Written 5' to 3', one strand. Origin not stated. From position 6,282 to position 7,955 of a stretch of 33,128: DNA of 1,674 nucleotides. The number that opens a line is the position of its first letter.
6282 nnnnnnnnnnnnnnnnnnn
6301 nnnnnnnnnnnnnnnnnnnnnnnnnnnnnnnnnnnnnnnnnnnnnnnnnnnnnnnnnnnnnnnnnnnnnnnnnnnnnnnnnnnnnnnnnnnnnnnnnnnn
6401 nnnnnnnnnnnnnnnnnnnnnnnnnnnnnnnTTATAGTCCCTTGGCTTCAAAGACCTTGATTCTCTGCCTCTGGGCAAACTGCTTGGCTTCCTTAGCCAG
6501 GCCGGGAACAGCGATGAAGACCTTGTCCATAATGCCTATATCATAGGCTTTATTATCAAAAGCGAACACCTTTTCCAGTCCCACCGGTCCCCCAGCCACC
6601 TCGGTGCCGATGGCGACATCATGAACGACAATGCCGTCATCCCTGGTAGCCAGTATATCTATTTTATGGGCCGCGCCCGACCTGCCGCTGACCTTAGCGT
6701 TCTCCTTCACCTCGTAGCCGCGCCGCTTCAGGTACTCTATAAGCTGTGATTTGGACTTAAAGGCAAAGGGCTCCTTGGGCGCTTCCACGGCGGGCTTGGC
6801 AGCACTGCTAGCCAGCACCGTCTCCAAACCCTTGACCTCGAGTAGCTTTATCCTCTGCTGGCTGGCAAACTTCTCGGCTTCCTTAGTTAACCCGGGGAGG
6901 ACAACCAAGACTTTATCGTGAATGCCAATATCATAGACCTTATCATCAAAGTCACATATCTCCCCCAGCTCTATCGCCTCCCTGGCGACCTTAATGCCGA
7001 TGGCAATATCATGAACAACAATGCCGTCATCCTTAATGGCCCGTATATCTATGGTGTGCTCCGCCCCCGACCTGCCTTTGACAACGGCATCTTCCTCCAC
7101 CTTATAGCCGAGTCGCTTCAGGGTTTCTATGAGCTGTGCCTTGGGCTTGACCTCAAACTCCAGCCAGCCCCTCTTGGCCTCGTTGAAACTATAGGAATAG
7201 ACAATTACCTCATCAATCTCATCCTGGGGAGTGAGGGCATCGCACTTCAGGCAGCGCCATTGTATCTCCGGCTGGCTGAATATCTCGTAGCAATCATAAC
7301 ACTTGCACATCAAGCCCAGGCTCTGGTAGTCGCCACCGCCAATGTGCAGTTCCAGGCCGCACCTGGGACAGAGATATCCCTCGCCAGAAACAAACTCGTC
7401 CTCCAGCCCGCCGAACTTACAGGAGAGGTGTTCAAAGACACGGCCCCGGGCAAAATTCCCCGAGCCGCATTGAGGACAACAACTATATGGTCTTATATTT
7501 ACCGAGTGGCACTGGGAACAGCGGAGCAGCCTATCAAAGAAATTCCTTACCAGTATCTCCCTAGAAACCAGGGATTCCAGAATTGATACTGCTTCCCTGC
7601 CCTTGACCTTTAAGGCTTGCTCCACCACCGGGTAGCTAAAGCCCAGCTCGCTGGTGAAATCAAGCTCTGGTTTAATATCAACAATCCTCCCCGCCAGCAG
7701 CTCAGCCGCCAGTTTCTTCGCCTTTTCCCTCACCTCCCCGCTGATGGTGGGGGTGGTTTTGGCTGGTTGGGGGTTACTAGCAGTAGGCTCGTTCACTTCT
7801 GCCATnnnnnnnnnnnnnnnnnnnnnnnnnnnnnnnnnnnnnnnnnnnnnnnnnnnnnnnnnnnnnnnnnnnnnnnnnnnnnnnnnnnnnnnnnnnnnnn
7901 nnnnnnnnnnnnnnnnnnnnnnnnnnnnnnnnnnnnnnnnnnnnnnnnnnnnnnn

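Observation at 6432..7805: Orphan Zn-ribbon protein with two degenerate Mrr/PD-(D/E)xK-like modules inside the pilin/prepilin-peptidase locus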

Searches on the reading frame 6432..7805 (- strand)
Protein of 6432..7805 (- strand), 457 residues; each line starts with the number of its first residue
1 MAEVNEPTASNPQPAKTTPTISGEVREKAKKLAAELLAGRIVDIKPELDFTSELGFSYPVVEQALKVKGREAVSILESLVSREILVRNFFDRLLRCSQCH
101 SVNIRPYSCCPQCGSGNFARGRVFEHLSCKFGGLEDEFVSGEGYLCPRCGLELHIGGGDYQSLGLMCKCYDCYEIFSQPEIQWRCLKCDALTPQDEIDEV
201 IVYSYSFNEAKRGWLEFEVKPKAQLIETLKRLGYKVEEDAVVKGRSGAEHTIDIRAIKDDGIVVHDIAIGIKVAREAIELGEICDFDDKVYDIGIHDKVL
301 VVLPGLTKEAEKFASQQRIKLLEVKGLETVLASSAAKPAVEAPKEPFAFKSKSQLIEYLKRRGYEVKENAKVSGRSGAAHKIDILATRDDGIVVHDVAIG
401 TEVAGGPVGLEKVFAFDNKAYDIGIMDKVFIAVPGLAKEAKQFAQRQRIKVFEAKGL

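Call 3: search_protein_families(library=pfam, proteins=[window:6432-7805:-], max_evalue=1)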
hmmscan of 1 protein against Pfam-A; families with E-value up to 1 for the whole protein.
window:6432-7805:- (457 aa): 6 families
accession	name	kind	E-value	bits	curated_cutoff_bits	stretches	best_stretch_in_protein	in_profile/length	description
PF18551.6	TackOD1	-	1.5e-33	116.4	32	1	27-206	8-187/188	Thaumarchaeal output domain 1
PF04471.18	Mrr_cat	-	8.4e-13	48.9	21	2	226-328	14-112/115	Restriction endonuclease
PF08378.17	NERD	-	0.0096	16.9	22.1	0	355-397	12-54/111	Nuclease-related domain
PF12773.13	DZR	-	0.019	15.6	27.3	1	94-114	25-45/45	Double zinc ribbon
PF22310.2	NMB0315_dom_I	-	0.062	14.1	27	0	214-252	3-41/83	NMB0315-like, domain I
PF15533.11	Ntox33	-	0.085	13.8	28.4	0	356-389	13-43/65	Bacterial toxin 33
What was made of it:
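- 6432..7805 (-): Gene for the 457-aa TackOD1 + 2x inactive-REase-module protein (stop codon 6432-6434). Pfam TackOD1 and Mrr_cat in call 3.
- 6816..7160 (-): REase-like module 1 (aa 216-330); motif D253 ... G270-I-K272. Mrr_cat best stretch 226-328 (call 3).
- On TackOD1 (PF18551 / arCOG06883): E 1.5e-33, 116.4 bits against a cutoff of 32; residues 27-206 match profile positions 8-187 of 188 (call 3).
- On Mrr_cat restriction endonucleases (PF04471), as a fold family: 48.9 bits against a cutoff of 21, with 2 stretches (call 3).
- On Winged-helix DNA-binding transcription factors (MarR/TrmB/GntR-like): There is no Pfam HTH hit at E<=1 (call 3).
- On Core type IV pilus components (PilB/T ATPases, PilC, PilM/N/O, PilD, pilins): None of these families hit the protein (call 3).
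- Closest known: NA-iREase1. Different: The window protein itself does not reach NA-iREase1 at E<=1 (call 3).
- Checked: Pfam Mrr_cat scores E 8.4e-13 (48.9 bits, cutoff 21) with two stretches (call 3).
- TackOD1 scores 116 bits and Mrr_cat hits twice (call 3).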

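Call 4: search_protein_families(library=ncbifam, proteins=[window:6432-7805:-], max_evalue=1)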
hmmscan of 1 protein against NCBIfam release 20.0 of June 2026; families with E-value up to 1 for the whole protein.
window:6432-7805:- (457 aa): 1 family
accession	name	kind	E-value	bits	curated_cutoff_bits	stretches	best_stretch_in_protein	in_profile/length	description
NF002545.0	PRK02101.2-3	equivalog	0.057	13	324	0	220-254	228-260/265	peroxide stress protein YaaA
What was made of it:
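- Tried and rejected: Nothing relevant (call 4).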

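Call 12: find_homologous_proteins(query=window:6432-7805:-, max_evalue=0.001)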
Query window:6432-7805:- (457 aa): 877 proteins with E <= 0.001 among 8000 candidates; the best 120 are listed.
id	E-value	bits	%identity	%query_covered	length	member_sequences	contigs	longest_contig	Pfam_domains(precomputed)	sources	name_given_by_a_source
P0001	0.0e+0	1027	100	100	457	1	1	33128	PF18551.7,PF04471.19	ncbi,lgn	-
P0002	2.1e-266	902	87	100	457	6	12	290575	PF18551.7,PF04471.19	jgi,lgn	-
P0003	2.5e-260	882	84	100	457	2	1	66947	PF18551.7,PF04471.19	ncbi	-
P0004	4.5e-252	855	82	100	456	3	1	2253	PF18551.7,PF04471.19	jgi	jgi:hypothetical protein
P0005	1.6e-246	836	81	100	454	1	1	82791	PF18551.7,PF04471.19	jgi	jgi:hypothetical protein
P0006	1.5e-242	823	80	100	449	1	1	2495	PF18551.7,PF04471.19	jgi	jgi:hypothetical protein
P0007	2.1e-240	816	79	100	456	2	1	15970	PF18551.7,PF04471.19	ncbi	-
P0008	5.8e-239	811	78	100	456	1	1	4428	PF18551.7,PF04471.19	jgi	jgi:hypothetical protein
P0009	3.3e-235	799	77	100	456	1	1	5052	PF18551.7,PF04471.19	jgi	jgi:hypothetical protein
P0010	2.0e-224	763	76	100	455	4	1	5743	PF18551.7,PF04471.19,PF08271.18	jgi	-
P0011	5.2e-224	762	76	100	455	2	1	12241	PF18551.7,PF04471.19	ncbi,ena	ncbi:hypothetical protein ES703_07994 [subsurface metagenome]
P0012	4.7e-221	752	73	100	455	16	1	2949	PF18551.7,PF04471.19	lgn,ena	-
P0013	2.8e-217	740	73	100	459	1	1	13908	PF18551.7,PF04471.19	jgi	-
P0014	2.9e-217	740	71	100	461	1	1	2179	PF18551.7,PF12773.14,PF04471.19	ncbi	-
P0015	3.0e-217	740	73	100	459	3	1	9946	PF18551.7,PF12773.14,PF04471.19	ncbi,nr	ncbi:MAG: restriction endonuclease [Chloroflexi bacterium]|nr:restriction endonuclease [Chloroflexot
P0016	4.8e-217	739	72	100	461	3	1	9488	PF18551.7,PF04471.19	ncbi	-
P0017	1.4e-216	738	73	100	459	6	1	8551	PF18551.7,PF12773.14,PF04471.19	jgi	-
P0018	6.4e-216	736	73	100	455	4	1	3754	PF18551.7,PF04471.19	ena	-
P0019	1.1e-215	735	72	100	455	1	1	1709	PF18551.7,PF12773.14,PF04471.19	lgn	-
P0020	1.6e-215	734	71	100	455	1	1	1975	PF18551.7,PF12773.14,PF04471.19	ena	-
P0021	2.0e-215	734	71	99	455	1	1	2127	PF18551.7,PF12773.14,PF04471.19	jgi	-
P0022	2.5e-215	734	72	100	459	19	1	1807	PF18551.7,PF12773.14,PF04471.19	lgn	-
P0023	1.5e-214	731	73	100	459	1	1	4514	PF18551.7,PF12773.14,PF04471.19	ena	-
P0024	3.2e-214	730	75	96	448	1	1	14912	PF18551.7,PF04471.19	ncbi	-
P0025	1.4e-213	728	74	94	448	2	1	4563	PF18551.7,PF04471.19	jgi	jgi:hypothetical protein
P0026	7.2e-213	725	72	99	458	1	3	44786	PF18551.7,PF12773.14,PF04471.19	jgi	jgi:ssDNA-binding Zn-finger/Zn-ribbon topoisomerase 1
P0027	9.0e-213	725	70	100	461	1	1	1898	PF18551.7,PF04471.19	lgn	-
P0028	9.3e-213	725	72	98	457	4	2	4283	PF18551.7,PF04471.19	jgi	jgi:ssDNA-binding Zn-finger/Zn-ribbon topoisomerase 1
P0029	2.2e-212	724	71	100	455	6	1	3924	PF18551.7,PF04471.19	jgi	jgi:hypothetical protein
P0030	6.6e-212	722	71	100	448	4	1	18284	PF18551.7,PF04471.19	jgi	jgi:hypothetical protein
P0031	1.5e-211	721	73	95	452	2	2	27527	PF18551.7,PF04471.19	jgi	jgi:ssDNA-binding Zn-finger/Zn-ribbon topoisomerase 1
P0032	5.8e-211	719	71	100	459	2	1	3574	PF18551.7,PF04471.19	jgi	jgi:ssDNA-binding Zn-finger/Zn-ribbon topoisomerase 1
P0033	7.6e-211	719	72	98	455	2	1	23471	PF18551.7,PF04471.19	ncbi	-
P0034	4.5e-210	716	72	98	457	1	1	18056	PF18551.7,PF04471.19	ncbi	-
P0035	5.4e-209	713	74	94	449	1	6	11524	PF18551.7,PF04471.19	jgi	jgi:ssDNA-binding Zn-finger/Zn-ribbon topoisomerase 1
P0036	1.7e-208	711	70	99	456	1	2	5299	PF18551.7,PF04471.19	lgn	-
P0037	2.8e-208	710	73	94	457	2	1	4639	PF18551.7,PF04471.19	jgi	jgi:ssDNA-binding Zn-finger/Zn-ribbon topoisomerase 1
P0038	8.6e-208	709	70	100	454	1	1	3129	PF18551.7,PF04471.19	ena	-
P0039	1.1e-207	708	73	94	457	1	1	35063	PF18551.7,PF04471.19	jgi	jgi:ssDNA-binding Zn-finger/Zn-ribbon topoisomerase 1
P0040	3.0e-207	707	70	100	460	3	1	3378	PF18551.7,PF04471.19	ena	-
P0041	5.3e-207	706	72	95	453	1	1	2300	PF18551.7,PF04471.19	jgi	jgi:ssDNA-binding Zn-finger/Zn-ribbon topoisomerase 1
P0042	5.6e-207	706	68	100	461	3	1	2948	PF18551.7,PF04471.19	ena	-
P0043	5.7e-207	706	69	99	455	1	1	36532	PF18551.7,PF04471.19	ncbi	-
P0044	1.6e-206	705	69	100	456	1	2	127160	PF18551.7,PF12773.14,PF04471.19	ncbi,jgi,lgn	ncbi:MAG: restriction endonuclease [Dehalococcoidia bacterium]|jgi:hypothetical protein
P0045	4.2e-206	703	68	100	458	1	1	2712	PF18551.7,PF12773.14,PF04471.19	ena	-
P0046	1.1e-205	702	70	98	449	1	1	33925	PF18551.7,PF08378.18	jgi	jgi:hypothetical protein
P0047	6.9e-205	699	70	99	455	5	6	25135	PF18551.7,PF12773.14,PF04471.19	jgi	jgi:ssDNA-binding Zn-finger/Zn-ribbon topoisomerase 1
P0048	1.1e-203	695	69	100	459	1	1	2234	PF18551.7,PF12773.14,PF04471.19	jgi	-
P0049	1.5e-203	695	68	100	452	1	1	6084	PF18551.7,PF04471.19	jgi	jgi:ssDNA-binding Zn-finger/Zn-ribbon topoisomerase 1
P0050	2.7e-202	691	68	100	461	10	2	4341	PF18551.7,PF04471.19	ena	-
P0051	1.7e-201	688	66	100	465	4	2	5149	PF18551.7,PF12773.14,PF04471.19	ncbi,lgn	-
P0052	2.0e-201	688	68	100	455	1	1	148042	PF18551.7,PF04471.19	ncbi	-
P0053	2.7e-201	687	67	100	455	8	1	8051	PF18551.7,PF04471.19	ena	-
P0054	3.2e-201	687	67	100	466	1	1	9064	PF18551.7,PF04471.19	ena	-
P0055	6.4e-201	686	69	100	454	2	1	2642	PF18551.7,PF04471.19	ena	-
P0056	3.1e-199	681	66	100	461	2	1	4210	PF18551.7,PF04471.19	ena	-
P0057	6.0e-199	680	67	100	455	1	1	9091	PF18551.7,PF04471.19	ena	-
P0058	7.8e-196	669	66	100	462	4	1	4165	PF18551.7,PF04471.19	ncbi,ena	-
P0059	2.2e-195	668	65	100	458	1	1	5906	PF18551.7,PF04471.19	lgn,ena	-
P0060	2.4e-195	668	65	100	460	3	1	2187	PF18551.7,PF04471.19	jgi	-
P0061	2.7e-195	668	65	100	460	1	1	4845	PF18551.7,PF04471.19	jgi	-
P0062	3.1e-195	667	65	100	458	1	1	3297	PF18551.7,PF04471.19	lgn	-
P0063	3.5e-195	667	65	100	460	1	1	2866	PF18551.7,PF04471.19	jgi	-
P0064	5.7e-195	666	65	100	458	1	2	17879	PF18551.7,PF04471.19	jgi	jgi:hypothetical protein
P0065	6.0e-195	666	66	100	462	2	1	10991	PF18551.7,PF04471.19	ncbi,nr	ncbi:restriction endonuclease [Dehalococcoidia bacterium]|nr:restriction endonuclease [Dehalococcoid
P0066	1.3e-194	665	65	100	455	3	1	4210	PF18551.7,PF12773.14,PF04471.19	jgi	-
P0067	1.3e-194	665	64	100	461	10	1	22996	PF18551.7,PF04471.19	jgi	jgi:hypothetical protein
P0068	2.3e-194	664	65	98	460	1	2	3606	PF18551.7,PF04471.19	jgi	-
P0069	5.0e-194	663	65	100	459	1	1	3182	PF18551.7,PF04471.19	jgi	jgi:hypothetical protein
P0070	2.0e-193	661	66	100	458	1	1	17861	PF18551.7,PF04471.19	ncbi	-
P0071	2.0e-193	661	65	100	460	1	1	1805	PF18551.7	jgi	-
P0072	3.6e-193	661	64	100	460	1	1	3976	PF18551.7,PF04471.19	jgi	jgi:hypothetical protein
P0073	4.8e-193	660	68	94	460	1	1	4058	PF18551.7,PF04471.19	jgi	jgi:hypothetical protein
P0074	5.6e-193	660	64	100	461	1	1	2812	PF18551.7,PF04471.19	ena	-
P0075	7.9e-193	659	63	100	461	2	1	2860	PF18551.7,PF04471.19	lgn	-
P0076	1.5e-192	658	65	100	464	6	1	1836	PF18551.7,PF04471.19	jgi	-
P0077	3.3e-192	657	65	100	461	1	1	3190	PF18551.7,PF22722.3,PF04471.19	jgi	-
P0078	3.5e-192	657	65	100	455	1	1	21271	PF19417.5,PF18551.7,PF04471.19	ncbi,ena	-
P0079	3.7e-192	657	64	100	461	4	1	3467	PF18551.7,PF04471.19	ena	-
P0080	3.8e-192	657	64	100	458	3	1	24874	PF18551.7,PF04471.19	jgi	jgi:hypothetical protein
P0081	3.9e-192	657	65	97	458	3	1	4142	PF18551.7,PF04471.19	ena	-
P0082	4.3e-192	657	67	100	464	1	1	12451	PF18551.7,PF04471.19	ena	-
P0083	4.7e-192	657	64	100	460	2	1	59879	PF18551.7,PF04471.19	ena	-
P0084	6.3e-192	656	65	100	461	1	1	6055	PF18551.7,PF04471.19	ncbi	-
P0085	9.4e-192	656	67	99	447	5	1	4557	PF18551.7,PF04471.19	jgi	-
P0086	1.1e-191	656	64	100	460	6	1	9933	PF18551.7,PF04471.19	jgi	jgi:hypothetical protein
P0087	1.2e-191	655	63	100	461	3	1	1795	PF18551.7,PF04471.19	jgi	-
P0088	1.3e-191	655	64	100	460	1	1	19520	PF18551.7,PF04471.19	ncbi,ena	-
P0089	2.1e-191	655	64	100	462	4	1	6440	PF18551.7,PF04471.19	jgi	-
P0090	3.5e-191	654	66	94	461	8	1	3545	PF18551.7,PF04471.19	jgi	-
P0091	4.1e-191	654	66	100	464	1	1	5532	PF18551.7,PF04471.19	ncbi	-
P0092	4.8e-191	654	64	100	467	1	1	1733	PF18551.7,PF04471.19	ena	-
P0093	7.3e-191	653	64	100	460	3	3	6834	PF18551.7,PF04471.19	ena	-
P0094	8.8e-191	653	64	100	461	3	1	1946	PF18551.7,PF04471.19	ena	-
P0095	1.0e-190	652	65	100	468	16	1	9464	PF18551.7,PF04471.19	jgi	-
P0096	1.1e-190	652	66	98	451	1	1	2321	PF18551.7,PF12773.14,PF04471.19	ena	-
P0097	2.4e-190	651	64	100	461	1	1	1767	PF18551.7,PF04471.19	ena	-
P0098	2.6e-190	651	64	100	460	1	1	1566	PF18551.7,PF04471.19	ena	-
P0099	2.8e-190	651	63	100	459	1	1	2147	PF18551.7,PF04471.19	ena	-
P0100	3.4e-190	651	63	100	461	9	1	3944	PF18551.7,PF04471.19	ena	-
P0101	3.6e-190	651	63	100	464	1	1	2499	PF18551.7,PF04471.19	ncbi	-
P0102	6.9e-190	650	66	96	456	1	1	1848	PF18551.7,PF04471.19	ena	-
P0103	1.3e-189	649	64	100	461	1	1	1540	PF18551.7,PF04471.19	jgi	jgi:hypothetical protein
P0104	1.4e-189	649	64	99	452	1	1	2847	PF18551.7,PF04471.19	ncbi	ncbi:MAG: hypothetical protein DRI01_09805, partial [Chloroflexi bacterium]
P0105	1.5e-189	649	63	100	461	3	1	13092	PF18551.7,PF04471.19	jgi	jgi:hypothetical protein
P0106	2.5e-189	648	64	100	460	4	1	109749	PF18551.7,PF04471.19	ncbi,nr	ncbi:MAG TPA: hypothetical protein G4O17_05570 [Dehalococcoidia bacterium]|nr:hypothetical protein [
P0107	2.7e-189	648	63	100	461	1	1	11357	PF18551.7,PF04471.19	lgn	-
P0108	3.5e-189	647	64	100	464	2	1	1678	PF18551.7,PF04471.19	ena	-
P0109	6.3e-189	647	64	100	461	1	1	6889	PF18551.7,PF04471.19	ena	-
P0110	9.1e-189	646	66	95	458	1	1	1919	PF18551.7,PF04471.19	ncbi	-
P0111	1.0e-188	646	64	100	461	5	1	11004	PF18551.7,PF04471.19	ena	-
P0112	1.1e-188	646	64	100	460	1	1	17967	PF18551.7,PF04471.19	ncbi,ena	-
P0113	2.1e-188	645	64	100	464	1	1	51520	PF18551.7,PF04471.19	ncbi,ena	-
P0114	2.6e-188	645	63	100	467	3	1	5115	PF18551.7,PF04471.19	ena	-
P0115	3.3e-188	644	63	100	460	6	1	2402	PF18551.7,PF04471.19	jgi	jgi:hypothetical protein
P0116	4.1e-188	644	64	100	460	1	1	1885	PF18551.7,PF04471.19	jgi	-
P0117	4.2e-188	644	64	100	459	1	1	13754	PF18551.7,PF04471.19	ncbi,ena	-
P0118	4.8e-188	644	63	100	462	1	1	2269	PF18551.7,PF04471.19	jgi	jgi:ribosomal protein S27E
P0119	6.5e-188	643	64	98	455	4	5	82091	PF18551.7,PF04471.19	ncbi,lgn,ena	-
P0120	8.8e-188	643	63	100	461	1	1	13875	PF18551.7,PF04471.19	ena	-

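Call 15: find_encoding_contigs(protein=P0002, flank=10000, max_places=3)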
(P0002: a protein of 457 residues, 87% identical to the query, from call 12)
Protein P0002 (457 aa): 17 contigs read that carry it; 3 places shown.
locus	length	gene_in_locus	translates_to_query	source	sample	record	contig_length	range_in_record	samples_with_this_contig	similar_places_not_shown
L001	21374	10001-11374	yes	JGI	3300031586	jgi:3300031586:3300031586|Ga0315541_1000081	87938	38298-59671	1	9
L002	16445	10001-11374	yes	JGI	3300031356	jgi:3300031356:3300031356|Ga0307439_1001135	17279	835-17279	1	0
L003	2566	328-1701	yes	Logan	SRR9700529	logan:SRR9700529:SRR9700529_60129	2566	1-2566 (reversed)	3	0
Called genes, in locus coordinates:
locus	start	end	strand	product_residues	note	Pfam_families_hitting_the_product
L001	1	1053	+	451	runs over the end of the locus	PF01208:URO-D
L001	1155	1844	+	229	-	-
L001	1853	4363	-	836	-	PF16927:HisKA_7TM, PF13185:GAF_2, PF00990:GGDEF, PF13487:HD_5, PF01966:HD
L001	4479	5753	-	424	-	PF00109:ketoacyl-synt, PF00108:Thiolase_N (weak), PF02801:Ketoacyl-synt_C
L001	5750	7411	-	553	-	PF03321:GH3, PF23571:GH3_M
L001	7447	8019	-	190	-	-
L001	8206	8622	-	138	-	-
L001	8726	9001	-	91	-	PF14947:HTH_45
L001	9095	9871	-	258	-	PF06750:A24_N_bact, PF01478:Peptidase_A24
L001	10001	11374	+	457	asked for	PF18551:TackOD1, PF04471:Mrr_cat (weak)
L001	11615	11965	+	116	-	PF07963:N_methyl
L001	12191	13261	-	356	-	PF00437:T2SSE, PF13191:AAA_16 (faint)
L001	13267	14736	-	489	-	PF11104:PilM_2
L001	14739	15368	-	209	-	-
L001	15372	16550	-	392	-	PF23981:DUF7305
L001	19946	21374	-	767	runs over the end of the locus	PF04471:Mrr_cat (faint), PF05157:MshEN, PF00437:T2SSE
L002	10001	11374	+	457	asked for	PF18551:TackOD1, PF04471:Mrr_cat (weak)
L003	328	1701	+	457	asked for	PF18551:TackOD1, PF04471:Mrr_cat (weak)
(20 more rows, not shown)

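Call 16: find_encoding_contigs(protein=P0044, flank=10000, max_places=1)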
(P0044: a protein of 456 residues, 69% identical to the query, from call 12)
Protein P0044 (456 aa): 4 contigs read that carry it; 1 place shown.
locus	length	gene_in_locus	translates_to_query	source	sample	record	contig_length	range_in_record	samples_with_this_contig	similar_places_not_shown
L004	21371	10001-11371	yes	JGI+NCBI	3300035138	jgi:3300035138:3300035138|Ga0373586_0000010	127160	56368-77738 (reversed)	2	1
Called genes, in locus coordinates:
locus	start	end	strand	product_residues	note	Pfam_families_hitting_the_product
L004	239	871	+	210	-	PF02607:B12-binding_2, PF02310:B12-binding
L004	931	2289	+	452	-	PF01208:URO-D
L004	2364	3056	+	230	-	-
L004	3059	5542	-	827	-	PF16927:HisKA_7TM, PF13185:GAF_2 (faint), PF00990:GGDEF, PF13487:HD_5, PF01966:HD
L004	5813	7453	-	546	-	PF23572:GH3_C (faint), PF03321:GH3, PF23571:GH3_M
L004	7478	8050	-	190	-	PF04191:PEMT (weak)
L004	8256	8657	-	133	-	-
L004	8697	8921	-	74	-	PF14947:HTH_45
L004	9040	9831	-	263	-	PF06750:A24_N_bact, PF01478:Peptidase_A24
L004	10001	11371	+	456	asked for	PF18551:TackOD1, PF12773:DZR (faint), PF04471:Mrr_cat (faint)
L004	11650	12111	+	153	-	-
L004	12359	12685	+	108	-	PF07963:N_methyl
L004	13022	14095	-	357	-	PF00437:T2SSE, PF13401:AAA_22 (weak)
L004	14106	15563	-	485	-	PF11104:PilM_2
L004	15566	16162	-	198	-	-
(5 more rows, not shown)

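Call 17: find_encoding_contigs(protein=P0106, flank=10000, max_places=1)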
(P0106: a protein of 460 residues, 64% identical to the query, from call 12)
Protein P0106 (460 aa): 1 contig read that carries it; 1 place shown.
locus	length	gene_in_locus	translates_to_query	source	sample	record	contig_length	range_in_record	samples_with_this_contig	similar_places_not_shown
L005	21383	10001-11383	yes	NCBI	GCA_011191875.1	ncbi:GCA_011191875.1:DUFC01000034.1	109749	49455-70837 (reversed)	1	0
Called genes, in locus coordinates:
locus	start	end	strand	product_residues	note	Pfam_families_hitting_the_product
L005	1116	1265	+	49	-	-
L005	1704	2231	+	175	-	PF02572:CobA_CobO_BtuR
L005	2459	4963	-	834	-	PF16927:HisKA_7TM (weak), PF01590:GAF (weak), PF13185:GAF_2, PF13492:GAF_3, PF00990:GGDEF, PF13487:HD_5, PF01966:HD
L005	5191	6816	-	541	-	-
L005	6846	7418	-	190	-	PF04191:PEMT (weak)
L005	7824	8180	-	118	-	-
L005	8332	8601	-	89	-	PF14947:HTH_45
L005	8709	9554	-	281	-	PF06750:A24_N_bact, PF01478:Peptidase_A24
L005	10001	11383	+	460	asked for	PF18551:TackOD1, PF04471:Mrr_cat (faint)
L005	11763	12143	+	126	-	PF07963:N_methyl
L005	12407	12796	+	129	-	PF07963:N_methyl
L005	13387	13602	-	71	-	PF07927:HicA_toxin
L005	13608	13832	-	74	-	PF15919:HicB_lk_antitox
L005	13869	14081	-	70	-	-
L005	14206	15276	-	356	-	PF00437:T2SSE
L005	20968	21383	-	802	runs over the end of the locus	PF04471:Mrr_cat (faint), PF22722:NA-iREase1 (faint), PF05157:MshEN, PF00437:T2SSE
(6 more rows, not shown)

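Call 21: search_protein_representatives(protein=window:6432-7805:-)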
Query: 457 residues. Proteins with E-value up to 0.001 (for the whole library): 2196; up to 1e-10: 1194; up to 1e-30: 115. The best 150 are listed.
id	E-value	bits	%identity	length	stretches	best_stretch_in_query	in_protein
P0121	6.5e-175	598.7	60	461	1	1-455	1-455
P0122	7.1e-129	446.9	38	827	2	10-454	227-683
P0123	1.5e-99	350.3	39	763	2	7-455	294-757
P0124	1.7e-98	346.8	40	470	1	26-452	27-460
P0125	3.8e-97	342.4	41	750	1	12-456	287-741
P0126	1.2e-96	340.7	42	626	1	28-454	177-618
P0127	3.4e-96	339.2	43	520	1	27-457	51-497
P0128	1.5e-94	333.8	42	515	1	30-455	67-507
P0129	3.0e-94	332.8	54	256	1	76-329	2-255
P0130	1.6e-92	327.1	40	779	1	30-453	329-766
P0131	1.3e-91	324.1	40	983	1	30-455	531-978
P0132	1.3e-90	320.8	39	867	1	28-456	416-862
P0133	1.3e-89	317.6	48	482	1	27-322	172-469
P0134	8.7e-89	314.8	39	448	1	27-452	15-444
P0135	1.3e-88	314.3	40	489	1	29-455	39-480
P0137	2.7e-84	300.0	39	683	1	13-455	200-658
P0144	6.1e-68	246.1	39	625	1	29-326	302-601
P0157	4.2e-54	200.5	34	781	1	7-332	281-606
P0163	7.7e-48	179.9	32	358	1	31-334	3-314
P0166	1.4e-44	169.1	43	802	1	222-454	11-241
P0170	6.9e-43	163.5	44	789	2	352-454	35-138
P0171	9.9e-43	163.0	36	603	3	352-454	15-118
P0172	4.5e-42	160.8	41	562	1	220-455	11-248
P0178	2.0e-38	148.8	39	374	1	223-453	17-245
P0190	2.2e-35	138.8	46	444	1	353-453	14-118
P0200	3.2e-34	135.0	35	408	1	224-454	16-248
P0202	4.1e-34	134.6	38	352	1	223-451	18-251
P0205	1.1e-33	133.1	37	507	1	224-454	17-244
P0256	3.5e-29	118.3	34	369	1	222-453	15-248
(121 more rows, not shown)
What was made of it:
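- Checked: 877 clusters at 90% identity and 2196 representatives at 50% identity match the protein (calls 12, 21).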
